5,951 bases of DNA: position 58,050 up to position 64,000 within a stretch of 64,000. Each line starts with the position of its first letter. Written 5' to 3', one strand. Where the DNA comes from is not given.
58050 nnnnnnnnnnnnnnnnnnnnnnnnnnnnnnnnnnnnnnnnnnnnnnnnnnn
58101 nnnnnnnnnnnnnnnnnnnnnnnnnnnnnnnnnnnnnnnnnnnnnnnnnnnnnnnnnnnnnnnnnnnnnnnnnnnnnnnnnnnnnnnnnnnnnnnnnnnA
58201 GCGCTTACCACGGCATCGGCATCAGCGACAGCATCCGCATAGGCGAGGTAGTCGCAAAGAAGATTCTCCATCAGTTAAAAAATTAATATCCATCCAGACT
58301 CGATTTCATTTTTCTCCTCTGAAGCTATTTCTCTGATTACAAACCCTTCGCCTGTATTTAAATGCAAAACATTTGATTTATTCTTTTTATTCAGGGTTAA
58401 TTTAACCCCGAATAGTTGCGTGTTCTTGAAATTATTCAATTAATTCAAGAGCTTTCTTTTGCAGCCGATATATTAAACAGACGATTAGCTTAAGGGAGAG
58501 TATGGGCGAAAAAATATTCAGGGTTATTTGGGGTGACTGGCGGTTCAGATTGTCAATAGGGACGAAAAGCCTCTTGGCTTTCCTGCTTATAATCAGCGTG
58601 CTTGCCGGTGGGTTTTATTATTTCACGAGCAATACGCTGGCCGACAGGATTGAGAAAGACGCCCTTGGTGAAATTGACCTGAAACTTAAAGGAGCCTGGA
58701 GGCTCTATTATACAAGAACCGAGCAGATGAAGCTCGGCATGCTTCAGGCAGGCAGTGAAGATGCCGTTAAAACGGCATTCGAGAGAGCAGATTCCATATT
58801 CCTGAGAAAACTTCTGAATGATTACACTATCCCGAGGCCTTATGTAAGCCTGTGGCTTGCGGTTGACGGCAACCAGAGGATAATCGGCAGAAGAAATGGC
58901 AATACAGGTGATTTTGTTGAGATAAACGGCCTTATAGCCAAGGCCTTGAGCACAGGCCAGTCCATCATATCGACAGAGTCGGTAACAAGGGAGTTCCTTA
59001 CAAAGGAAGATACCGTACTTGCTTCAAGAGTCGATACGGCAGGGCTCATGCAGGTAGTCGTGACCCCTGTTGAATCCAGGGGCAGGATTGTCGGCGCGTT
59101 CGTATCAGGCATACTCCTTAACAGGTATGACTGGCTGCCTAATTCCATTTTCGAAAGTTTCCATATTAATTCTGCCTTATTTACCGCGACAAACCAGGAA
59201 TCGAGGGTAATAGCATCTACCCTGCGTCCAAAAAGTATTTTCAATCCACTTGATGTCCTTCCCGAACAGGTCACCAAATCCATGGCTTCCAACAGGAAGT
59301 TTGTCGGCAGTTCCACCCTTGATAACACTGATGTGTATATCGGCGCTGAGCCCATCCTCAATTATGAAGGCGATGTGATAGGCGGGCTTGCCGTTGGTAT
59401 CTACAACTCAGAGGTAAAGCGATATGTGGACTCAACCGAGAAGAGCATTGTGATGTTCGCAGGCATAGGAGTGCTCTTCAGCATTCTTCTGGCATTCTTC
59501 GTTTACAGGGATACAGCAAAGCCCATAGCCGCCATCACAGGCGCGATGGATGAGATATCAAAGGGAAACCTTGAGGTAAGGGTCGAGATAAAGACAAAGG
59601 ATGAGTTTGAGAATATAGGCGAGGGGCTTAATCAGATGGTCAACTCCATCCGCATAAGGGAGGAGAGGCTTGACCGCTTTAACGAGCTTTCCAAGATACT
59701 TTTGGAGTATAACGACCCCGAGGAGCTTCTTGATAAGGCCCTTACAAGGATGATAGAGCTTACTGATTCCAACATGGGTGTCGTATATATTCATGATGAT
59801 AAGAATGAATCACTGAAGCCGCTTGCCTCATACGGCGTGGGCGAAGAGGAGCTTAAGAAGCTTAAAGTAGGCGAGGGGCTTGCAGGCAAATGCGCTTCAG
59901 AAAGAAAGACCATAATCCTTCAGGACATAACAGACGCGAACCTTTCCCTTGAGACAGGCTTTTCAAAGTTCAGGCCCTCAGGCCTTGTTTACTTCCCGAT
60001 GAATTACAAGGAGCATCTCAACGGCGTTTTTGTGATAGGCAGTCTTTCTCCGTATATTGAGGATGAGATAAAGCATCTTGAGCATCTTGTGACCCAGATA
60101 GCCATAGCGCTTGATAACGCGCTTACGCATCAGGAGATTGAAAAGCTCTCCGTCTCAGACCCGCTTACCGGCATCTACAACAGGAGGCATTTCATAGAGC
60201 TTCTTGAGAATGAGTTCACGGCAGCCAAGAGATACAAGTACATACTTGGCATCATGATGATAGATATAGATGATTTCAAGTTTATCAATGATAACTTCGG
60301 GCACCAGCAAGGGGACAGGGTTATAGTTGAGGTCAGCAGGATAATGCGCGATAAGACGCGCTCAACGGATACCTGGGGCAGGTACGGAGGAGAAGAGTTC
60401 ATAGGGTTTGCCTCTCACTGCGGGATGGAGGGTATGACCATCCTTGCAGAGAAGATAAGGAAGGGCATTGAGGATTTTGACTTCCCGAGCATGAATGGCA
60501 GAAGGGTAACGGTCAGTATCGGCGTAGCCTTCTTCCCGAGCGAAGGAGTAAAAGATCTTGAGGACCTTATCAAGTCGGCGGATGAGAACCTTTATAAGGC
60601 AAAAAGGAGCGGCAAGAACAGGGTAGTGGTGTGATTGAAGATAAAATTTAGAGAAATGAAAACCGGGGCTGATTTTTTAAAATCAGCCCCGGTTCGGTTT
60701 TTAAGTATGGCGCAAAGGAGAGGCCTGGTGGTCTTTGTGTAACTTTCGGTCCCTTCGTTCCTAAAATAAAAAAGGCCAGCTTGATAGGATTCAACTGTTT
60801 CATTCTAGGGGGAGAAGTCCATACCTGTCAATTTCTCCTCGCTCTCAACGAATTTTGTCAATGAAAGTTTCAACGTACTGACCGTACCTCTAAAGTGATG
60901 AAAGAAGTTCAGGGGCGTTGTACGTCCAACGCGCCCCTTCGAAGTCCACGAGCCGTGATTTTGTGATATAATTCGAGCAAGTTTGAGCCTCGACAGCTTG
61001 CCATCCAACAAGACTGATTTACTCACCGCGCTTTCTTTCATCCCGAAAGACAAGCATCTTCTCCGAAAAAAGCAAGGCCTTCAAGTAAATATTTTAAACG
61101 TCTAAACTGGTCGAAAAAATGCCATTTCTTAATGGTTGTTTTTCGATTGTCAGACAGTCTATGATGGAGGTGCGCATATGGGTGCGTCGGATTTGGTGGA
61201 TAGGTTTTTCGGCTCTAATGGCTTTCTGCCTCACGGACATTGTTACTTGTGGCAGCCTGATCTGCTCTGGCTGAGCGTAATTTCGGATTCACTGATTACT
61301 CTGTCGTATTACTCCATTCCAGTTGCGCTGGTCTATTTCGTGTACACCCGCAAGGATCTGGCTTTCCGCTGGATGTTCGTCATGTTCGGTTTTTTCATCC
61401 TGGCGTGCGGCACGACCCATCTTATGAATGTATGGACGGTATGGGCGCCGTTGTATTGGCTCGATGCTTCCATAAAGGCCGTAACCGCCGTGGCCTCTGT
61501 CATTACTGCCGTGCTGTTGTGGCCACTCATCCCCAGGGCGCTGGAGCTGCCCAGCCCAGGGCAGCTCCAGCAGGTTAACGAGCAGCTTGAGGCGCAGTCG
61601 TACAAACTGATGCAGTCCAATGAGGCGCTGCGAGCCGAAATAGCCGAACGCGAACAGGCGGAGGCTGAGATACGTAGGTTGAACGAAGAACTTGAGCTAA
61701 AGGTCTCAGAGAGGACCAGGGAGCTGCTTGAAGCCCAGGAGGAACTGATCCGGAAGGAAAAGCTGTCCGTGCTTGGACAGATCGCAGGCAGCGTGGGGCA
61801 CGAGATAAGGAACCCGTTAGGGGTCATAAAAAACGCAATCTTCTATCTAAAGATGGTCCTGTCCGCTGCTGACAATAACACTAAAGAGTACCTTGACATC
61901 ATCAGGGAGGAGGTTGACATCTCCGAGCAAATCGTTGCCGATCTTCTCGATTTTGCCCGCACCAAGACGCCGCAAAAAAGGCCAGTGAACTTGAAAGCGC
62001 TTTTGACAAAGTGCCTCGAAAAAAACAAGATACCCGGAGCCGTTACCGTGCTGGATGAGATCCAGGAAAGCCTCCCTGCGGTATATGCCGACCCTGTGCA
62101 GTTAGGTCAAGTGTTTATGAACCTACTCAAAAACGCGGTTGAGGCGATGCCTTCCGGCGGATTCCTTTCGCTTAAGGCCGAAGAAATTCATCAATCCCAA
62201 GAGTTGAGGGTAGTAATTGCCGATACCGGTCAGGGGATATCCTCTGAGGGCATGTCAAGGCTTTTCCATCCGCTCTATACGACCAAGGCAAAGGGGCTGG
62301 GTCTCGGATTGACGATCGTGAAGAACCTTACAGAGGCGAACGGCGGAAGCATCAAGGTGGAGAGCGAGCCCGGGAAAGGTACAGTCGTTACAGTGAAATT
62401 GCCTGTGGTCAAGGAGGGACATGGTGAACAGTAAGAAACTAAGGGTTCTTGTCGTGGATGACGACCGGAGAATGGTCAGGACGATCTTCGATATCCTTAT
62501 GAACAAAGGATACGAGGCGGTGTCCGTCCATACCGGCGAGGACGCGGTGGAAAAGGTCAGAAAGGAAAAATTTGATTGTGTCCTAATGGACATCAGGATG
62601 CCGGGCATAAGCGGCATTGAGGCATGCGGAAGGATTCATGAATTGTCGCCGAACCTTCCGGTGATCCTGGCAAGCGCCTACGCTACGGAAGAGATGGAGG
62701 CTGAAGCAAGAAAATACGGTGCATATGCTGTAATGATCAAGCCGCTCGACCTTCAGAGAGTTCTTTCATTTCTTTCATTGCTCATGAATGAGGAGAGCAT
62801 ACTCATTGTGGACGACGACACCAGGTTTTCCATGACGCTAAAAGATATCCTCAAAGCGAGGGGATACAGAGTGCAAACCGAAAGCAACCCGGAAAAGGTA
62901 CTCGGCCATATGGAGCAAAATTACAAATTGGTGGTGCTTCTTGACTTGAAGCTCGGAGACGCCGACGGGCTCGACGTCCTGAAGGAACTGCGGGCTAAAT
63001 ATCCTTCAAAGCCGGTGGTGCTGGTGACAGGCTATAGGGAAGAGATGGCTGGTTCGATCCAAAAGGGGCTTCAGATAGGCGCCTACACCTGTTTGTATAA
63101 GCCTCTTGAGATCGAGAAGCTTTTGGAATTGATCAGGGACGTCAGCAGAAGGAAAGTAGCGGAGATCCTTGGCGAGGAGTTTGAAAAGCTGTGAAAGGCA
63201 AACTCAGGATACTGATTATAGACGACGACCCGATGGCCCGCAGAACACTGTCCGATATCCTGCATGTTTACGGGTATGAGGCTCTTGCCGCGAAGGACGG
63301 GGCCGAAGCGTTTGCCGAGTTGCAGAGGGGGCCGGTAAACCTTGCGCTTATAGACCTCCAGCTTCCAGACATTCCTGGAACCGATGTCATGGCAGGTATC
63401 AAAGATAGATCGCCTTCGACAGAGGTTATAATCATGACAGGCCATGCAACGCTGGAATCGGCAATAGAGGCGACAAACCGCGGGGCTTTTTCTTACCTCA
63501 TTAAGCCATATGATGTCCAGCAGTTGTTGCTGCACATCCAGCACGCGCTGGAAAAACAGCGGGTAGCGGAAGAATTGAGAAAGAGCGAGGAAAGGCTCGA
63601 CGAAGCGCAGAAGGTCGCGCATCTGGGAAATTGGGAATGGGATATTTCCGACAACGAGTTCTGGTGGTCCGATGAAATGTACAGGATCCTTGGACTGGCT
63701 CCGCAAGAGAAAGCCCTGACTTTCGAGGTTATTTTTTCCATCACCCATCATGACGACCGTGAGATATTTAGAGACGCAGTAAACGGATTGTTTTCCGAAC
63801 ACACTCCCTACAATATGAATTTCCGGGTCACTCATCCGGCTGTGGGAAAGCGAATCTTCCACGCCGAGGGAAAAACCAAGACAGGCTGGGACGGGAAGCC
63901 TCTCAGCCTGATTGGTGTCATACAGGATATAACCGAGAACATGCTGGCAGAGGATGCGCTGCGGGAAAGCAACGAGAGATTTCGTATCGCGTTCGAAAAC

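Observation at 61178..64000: Histidine kinase with an ethylene-receptor-like copper-binding transmembrane domain, followed by a double-REC regulator and a REC-PAS protein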

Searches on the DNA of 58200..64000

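Call 54: search_rna_families(source=window, start=58200, end=64000, threshold=evalue, max_evalue=1)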
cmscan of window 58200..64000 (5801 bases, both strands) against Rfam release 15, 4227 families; matches with E-value up to 1: 1.
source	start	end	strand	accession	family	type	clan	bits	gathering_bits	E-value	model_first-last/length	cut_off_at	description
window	60660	60695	-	RF03594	mir-3817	Gene; miRNA;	-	22.9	90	0.6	1-89/89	no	mir-3817 microRNA precursor family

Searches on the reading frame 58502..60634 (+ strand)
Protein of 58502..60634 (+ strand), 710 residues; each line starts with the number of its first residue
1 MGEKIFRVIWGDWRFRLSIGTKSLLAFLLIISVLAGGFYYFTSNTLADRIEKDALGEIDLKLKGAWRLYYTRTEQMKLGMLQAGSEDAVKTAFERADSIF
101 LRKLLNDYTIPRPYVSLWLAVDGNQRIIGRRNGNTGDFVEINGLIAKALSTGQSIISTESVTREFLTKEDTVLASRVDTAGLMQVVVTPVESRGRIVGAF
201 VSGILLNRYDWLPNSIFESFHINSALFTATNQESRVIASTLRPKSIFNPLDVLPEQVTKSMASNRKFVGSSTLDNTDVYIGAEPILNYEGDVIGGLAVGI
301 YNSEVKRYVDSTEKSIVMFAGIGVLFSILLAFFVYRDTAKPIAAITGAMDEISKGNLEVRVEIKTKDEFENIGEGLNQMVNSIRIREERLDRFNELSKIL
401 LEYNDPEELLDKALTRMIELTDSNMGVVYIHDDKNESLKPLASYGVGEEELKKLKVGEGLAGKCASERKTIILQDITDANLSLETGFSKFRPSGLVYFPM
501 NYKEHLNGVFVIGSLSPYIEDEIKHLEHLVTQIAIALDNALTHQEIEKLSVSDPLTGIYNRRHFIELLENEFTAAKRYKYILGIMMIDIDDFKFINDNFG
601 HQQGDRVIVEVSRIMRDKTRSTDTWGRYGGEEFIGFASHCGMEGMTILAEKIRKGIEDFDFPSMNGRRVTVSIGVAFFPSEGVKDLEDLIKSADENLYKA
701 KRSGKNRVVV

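Call 6: search_protein_families(library=pfam, proteins=[window:58502-60634:+], max_evalue=1)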
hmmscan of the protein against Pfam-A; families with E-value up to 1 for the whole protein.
window:58502-60634:+ (710 aa): 11 families
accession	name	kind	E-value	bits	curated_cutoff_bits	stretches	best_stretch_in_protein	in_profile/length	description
PF00990.26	GGDEF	-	1.5e-44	152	23.8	1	551-707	2-161/161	Diguanylate cyclase, GGDEF domain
PF13185.12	GAF_2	-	1.1e-18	68.3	28.6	1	405-538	3-136/136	GAF domain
PF00672.30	HAMP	-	9.3e-12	45.5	25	1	334-384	2-52/53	HAMP domain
PF01590.32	GAF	-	5.9e-11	43.5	22.4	1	405-537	1-133/133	GAF domain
PF13492.12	GAF_3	-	4.6e-09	37.2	27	1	405-539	1-129/129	GAF domain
PF14827.12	dCache_3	-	8.2e-06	26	25.7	1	151-298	89-231/239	Double sensory domain of two-component sensor kinase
PF17201.10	Cache_3-Cache_2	-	4.4e-05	23.4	27.7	1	233-305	125-187/299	Cache 3/Cache 2 fusion domain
PF17203.10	sCache_3_2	-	8.5e-05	23.1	28.4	1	229-309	58-135/140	Single cache domain 3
PF17202.10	sCache_3_3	-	8.7e-05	23.2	28.8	1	215-310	12-105/107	Single cache domain 3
PF18947.5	HAMP_2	-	0.00037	20.8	24.3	1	339-383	21-65/67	HAMP domain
PF11849.14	DUF3369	-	0.014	16.1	27.2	1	397-546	28-168/168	Domain of unknown function (DUF3369)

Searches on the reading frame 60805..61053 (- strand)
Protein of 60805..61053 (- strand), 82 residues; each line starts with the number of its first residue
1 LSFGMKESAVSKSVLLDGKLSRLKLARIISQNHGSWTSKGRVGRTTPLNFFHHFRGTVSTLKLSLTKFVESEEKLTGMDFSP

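Call 60: search_protein_families(library=pfam, proteins=[window:60805-61053:-], max_evalue=0.0001)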
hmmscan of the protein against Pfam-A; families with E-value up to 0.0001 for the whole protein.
window:60805-61053:- (82 aa): 0 families
